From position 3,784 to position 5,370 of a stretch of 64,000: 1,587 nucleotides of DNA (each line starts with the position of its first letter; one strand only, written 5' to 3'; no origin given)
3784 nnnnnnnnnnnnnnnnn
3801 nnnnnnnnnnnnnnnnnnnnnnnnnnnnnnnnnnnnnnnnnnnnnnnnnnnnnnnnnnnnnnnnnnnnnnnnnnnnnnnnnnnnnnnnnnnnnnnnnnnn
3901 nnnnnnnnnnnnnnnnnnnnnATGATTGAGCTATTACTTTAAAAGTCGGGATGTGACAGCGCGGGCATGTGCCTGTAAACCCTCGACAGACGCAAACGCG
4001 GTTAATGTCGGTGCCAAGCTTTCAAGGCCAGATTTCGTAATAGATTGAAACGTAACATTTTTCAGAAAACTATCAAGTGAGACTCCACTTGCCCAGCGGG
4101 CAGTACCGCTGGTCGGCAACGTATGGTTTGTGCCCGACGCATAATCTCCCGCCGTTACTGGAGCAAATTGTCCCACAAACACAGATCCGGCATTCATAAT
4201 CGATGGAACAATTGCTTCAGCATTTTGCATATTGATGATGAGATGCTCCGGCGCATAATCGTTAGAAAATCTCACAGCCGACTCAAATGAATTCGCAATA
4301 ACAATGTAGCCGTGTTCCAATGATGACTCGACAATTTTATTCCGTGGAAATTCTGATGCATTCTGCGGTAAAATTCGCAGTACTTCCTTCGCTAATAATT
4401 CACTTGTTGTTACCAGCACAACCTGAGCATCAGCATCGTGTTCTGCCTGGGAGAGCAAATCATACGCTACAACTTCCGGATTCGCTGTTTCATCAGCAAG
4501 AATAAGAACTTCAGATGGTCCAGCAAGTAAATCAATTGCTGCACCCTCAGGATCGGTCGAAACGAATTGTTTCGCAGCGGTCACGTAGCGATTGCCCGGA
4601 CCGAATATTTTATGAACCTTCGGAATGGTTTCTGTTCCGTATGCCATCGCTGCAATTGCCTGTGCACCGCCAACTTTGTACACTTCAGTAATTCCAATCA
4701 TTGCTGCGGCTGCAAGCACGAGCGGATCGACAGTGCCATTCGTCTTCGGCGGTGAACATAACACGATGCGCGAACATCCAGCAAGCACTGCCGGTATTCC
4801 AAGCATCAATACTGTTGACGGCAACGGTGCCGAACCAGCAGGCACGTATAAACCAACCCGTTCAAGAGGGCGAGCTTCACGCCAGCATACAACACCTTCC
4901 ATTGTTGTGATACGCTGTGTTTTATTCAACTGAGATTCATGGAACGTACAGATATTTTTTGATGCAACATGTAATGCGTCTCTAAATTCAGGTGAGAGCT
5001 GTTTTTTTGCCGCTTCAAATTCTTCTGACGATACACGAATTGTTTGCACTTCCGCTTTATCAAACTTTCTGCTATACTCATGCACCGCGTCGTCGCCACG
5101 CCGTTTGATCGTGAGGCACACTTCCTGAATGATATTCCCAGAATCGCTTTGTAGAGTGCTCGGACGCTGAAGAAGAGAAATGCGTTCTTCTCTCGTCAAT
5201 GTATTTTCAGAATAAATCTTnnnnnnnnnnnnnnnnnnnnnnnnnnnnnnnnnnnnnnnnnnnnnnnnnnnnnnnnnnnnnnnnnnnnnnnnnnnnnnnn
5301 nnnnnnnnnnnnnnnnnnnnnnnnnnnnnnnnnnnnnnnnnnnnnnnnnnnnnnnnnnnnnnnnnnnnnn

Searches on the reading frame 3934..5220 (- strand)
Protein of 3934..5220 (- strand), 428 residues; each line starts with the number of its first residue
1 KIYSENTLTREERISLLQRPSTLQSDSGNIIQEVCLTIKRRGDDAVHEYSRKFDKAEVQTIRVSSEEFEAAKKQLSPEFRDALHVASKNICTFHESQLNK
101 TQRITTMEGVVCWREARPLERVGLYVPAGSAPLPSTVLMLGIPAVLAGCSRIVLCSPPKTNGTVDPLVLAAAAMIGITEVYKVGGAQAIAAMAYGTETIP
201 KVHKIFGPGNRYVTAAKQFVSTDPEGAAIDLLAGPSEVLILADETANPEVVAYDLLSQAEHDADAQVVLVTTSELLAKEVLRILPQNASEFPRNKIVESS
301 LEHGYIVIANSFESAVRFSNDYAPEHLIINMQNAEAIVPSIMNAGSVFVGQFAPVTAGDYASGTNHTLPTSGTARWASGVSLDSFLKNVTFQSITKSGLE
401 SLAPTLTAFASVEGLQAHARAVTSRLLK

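Call 42: search_protein_families(library=pfam, proteins=[window:3934-5220:-], max_evalue=0.00001)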
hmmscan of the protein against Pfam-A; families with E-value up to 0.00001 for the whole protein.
window:3934-5220:- (428 aa): 1 family
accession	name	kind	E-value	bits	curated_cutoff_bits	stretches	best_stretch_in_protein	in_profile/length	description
PF00815.25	Histidinol_dh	-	2e-165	551.3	27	1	18-426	2-411/411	Histidinol dehydrogenase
